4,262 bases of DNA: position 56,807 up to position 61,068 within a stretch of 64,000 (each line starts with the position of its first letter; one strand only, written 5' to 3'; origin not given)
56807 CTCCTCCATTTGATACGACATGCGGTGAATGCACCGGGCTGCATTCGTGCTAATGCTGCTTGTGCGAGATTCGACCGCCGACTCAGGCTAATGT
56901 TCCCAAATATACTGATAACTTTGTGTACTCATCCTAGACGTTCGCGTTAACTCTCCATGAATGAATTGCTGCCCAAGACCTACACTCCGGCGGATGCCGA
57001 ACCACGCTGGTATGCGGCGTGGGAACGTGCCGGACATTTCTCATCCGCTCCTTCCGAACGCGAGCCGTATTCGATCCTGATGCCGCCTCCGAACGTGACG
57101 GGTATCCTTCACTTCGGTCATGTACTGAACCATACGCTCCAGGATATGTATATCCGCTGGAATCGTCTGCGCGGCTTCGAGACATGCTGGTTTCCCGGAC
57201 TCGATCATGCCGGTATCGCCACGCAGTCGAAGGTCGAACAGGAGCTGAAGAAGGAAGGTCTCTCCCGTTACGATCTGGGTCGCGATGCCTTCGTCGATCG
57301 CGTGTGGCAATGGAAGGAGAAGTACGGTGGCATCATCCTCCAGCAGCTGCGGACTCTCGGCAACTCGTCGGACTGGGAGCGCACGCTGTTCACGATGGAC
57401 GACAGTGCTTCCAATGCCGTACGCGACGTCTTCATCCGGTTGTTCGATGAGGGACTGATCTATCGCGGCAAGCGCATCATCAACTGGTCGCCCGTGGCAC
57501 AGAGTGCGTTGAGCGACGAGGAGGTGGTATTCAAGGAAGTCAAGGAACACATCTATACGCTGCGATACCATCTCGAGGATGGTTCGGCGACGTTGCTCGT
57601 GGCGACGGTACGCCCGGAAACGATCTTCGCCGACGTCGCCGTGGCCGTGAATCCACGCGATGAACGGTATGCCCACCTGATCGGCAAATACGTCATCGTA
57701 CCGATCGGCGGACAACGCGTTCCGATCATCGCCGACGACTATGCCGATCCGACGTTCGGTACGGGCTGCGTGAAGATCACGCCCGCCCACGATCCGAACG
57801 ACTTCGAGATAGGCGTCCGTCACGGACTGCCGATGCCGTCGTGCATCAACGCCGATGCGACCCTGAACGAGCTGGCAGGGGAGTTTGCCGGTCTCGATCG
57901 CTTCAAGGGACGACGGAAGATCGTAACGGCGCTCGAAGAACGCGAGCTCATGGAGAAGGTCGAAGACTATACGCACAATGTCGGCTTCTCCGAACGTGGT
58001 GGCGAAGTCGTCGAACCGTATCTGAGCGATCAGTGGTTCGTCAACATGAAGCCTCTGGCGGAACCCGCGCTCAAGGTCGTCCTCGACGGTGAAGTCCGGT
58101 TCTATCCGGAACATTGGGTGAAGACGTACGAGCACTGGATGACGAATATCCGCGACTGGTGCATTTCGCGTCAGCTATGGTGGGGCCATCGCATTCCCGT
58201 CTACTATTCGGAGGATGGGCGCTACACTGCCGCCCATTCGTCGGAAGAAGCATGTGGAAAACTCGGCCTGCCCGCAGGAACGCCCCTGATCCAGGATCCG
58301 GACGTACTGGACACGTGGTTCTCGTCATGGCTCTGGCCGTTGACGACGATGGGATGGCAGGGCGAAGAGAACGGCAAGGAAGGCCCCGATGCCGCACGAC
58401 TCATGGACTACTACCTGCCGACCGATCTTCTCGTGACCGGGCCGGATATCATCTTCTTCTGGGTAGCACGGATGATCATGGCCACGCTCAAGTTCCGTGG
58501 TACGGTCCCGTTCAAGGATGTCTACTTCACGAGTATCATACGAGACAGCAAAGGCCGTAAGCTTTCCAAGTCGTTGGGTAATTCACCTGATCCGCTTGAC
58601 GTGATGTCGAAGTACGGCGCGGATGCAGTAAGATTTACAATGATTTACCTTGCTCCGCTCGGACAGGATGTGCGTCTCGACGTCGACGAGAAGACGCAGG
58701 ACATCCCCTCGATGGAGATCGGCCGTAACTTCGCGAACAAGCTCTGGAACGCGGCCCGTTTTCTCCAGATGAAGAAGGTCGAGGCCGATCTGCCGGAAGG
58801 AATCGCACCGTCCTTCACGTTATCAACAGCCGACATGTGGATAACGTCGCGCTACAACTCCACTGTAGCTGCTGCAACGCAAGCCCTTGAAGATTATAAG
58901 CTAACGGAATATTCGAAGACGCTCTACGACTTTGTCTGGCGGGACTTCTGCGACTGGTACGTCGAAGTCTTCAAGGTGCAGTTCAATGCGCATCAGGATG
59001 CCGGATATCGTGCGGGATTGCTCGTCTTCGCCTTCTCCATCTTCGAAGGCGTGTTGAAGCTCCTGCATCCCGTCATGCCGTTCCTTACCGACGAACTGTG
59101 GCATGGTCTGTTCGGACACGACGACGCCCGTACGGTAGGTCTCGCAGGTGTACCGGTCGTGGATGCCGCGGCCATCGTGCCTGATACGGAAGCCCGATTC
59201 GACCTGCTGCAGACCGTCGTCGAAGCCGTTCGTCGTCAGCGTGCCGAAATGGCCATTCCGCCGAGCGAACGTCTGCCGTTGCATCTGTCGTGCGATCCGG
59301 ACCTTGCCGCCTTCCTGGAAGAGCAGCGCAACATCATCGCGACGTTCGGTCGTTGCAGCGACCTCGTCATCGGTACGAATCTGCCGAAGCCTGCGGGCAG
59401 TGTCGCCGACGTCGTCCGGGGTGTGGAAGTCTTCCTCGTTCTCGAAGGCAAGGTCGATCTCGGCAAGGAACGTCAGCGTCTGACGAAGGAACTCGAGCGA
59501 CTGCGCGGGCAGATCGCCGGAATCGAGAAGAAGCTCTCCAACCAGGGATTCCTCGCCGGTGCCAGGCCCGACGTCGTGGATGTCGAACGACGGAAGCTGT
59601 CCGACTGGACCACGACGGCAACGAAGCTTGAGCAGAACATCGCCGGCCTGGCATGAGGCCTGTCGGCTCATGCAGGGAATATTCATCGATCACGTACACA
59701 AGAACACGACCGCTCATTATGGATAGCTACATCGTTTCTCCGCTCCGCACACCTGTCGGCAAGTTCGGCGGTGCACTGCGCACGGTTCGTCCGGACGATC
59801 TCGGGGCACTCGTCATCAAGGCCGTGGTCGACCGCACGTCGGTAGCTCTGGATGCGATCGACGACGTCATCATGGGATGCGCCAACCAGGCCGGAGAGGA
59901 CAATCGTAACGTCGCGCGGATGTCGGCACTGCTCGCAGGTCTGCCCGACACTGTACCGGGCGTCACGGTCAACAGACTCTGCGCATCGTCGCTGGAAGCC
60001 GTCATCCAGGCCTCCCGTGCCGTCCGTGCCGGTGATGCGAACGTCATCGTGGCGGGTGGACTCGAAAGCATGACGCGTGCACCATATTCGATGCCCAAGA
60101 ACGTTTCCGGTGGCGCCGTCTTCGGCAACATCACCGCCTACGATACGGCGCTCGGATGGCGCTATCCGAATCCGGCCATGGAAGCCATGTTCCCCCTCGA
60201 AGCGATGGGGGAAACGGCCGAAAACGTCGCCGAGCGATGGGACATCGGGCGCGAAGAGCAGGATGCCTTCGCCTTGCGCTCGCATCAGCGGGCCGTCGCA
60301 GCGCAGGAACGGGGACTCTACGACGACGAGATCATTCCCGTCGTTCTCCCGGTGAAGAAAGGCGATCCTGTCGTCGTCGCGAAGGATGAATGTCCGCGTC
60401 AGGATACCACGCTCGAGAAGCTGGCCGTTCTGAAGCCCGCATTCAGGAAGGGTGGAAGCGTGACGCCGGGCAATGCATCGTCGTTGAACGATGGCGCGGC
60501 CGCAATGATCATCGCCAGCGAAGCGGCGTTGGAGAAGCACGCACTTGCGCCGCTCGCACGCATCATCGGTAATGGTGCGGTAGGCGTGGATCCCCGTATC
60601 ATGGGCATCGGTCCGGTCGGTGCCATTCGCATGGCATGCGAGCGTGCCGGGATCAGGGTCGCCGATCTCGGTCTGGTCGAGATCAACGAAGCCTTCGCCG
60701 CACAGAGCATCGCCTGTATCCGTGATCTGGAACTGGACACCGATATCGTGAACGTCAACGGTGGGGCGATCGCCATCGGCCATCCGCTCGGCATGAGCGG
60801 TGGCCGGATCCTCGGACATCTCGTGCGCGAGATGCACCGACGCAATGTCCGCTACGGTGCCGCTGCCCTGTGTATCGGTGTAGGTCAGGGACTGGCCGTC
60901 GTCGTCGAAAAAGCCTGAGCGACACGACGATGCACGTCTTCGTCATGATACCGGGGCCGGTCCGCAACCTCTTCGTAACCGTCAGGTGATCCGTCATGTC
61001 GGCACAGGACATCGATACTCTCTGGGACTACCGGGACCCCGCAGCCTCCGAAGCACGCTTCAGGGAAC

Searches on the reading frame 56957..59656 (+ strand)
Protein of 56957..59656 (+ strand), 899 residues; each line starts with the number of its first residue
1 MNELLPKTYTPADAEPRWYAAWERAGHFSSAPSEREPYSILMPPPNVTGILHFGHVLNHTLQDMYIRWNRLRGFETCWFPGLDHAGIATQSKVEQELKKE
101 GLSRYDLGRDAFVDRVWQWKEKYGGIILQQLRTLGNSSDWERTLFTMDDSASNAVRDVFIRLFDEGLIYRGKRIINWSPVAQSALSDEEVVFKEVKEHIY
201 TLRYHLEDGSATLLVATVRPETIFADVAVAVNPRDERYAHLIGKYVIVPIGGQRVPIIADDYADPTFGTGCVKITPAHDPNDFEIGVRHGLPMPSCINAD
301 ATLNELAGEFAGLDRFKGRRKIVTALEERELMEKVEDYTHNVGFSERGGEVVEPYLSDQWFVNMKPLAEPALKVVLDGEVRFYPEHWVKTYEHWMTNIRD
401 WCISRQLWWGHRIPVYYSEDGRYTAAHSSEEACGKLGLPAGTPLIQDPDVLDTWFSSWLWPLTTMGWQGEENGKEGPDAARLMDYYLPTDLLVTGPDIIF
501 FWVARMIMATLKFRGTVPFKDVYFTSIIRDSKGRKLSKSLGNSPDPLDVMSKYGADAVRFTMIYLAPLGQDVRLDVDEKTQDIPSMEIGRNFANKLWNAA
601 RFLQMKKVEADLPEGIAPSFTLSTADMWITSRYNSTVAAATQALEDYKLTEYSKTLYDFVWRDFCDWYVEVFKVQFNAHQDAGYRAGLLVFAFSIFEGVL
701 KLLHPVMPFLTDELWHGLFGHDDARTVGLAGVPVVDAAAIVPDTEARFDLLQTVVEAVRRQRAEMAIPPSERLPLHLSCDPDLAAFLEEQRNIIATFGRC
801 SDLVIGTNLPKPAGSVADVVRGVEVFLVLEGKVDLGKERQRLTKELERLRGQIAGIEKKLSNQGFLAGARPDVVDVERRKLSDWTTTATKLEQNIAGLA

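Call 23: find_related_loci(query=window:56957-59656:+, collection=genome_contigs, flank=10000)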
Query window:56957-59656:+ (899 aa) in genome_contigs; peptide patterns used: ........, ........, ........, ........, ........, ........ (x = any residue, [..] = any of these).
600 stretches matched a pattern (row limit reached: there are more); 565 encode a relative of the query (tblastn E <= 1e-3); the best 80 are kept; 80 distinct loci.
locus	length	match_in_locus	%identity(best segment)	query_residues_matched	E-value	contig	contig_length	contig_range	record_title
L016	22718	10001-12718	74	1-898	0e+0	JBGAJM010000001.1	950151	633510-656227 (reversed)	MAG: Candidatus Kapaibacterium sp. isolate MAG_AAO_H10.30 AAOH10-30_opera_contig_15, whole genome shotgun sequence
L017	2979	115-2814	71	4-899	0e+0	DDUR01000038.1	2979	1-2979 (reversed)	MAG TPA_asm: Ignavibacteria bacterium UBA2333 UBA2333_contig_6744, whole genome shotgun sequence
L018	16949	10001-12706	71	1-898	0e+0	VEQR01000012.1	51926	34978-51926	MAG: Candidatus Kapaibacterium sp. isolate ZLKRG19 NODE_401_length_51926_cov_7.390027, whole genome shotgun sequence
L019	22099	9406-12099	71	1-894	0e+0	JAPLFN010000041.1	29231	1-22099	MAG: Candidatus Kapaibacterium sp. isolate LacPavin_0818_WC45_MAG_51_7 LacPavin_0818_WC45_scaffold_58181, whole genome s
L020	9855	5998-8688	71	1-898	0e+0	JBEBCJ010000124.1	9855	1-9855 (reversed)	MAG: Bacteroidota bacterium isolate blackwarrior_2019_sw_WHONDRS-S19S_0021_B_bin.5 scaffold_1508569, whole genome shotgu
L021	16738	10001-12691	71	1-898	0e+0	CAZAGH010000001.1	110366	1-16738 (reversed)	MAG TPA_asm: uncultured Melioribacter sp. isolate SRP278252_co3_78 genome assembly, contig: NODE_141_length_110366_cov_9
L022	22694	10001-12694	71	1-898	0e+0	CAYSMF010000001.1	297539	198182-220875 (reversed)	MAG TPA_asm: uncultured Melioribacter sp. isolate SRP278252_co3_515 genome assembly, contig: NODE_9_length_297539_cov_34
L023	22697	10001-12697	70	1-898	0e+0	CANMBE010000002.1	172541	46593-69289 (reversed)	MAG: Ignavibacteria bacterium isolate ZH-15may19-110 genome assembly, contig: ZH-15May19-c43, whole genome shotgun seque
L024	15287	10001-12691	71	1-898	0e+0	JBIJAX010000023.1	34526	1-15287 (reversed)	MAG: Candidatus Kapaibacterium sp. isolate ME2006-08-01D12_3300042387_group2_bin83 Rohwer_bin1098_scaffold_329_c1, whole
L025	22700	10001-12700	69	1-898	0e+0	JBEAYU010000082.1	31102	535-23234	MAG: Bacteroidota bacterium isolate NASQAN2011_332_B_bin.40 scaffold_494095, whole genome shotgun sequence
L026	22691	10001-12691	71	1-898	0e+0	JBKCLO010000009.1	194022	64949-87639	MAG: Ignavibacteria bacterium isolate samp_510_concoct_1221 samp_510_72492, whole genome shotgun sequence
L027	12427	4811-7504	70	1-898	0e+0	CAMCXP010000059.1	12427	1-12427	MAG: Melioribacter roseus P3M-2 isolate MiE-14oct19-197 genome assembly, contig: MiE-14oct19-C7838, whole genome shotgun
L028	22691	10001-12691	70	1-898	0e+0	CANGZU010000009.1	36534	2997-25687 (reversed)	MAG: Ignavibacteria bacterium isolate RE-18aug17-99 genome assembly, contig: RE-18aug17-C1300, whole genome shotgun sequ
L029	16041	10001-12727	68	5-898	0e+0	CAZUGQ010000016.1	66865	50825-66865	MAG TPA_asm: uncultured Hyphomicrobiales bacterium isolate SRP290908_co2_105 genome assembly, contig: NODE_456_length_66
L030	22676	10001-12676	65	5-898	0e+0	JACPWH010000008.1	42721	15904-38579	MAG: Ignavibacteriae bacterium isolate NC_groundwater_806_Pr6_B-0.1um_39_9 kurt_kritikos_18_scaffold_143348, whole genom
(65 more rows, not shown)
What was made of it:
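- On Horizontally transferred gene: ValRS is at most 74% aa identical to any other Kapabacteria genome (call 23).
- ValRS is at most 74% identical to any other Kapabacteria genome (call 23).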

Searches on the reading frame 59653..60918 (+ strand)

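Call 7: search_protein_families(library=pfam, proteins=[window:59653-60918:+], max_evalue=0.01)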
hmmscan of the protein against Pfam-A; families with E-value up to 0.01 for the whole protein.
window:59653-60918:+ (421 aa): 4 families
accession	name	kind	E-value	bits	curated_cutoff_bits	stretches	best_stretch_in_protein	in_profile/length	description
PF00108.29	Thiolase_N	-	3.5e-86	289.2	26.4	1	26-290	2-259/260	Thiolase, N-terminal domain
PF02803.24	Thiolase_C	-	1.6e-45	154.2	27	1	299-420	2-123/123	Thiolase, C-terminal domain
PF00109.32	ketoacyl-synt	-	4.2e-05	23.7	20.8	1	102-141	166-205/252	Beta-ketoacyl synthase, N-terminal domain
PF22691.2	Thiolase_C_1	-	0.0062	16.7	28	0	324-361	23-60/144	Thiolase C-terminal domain-like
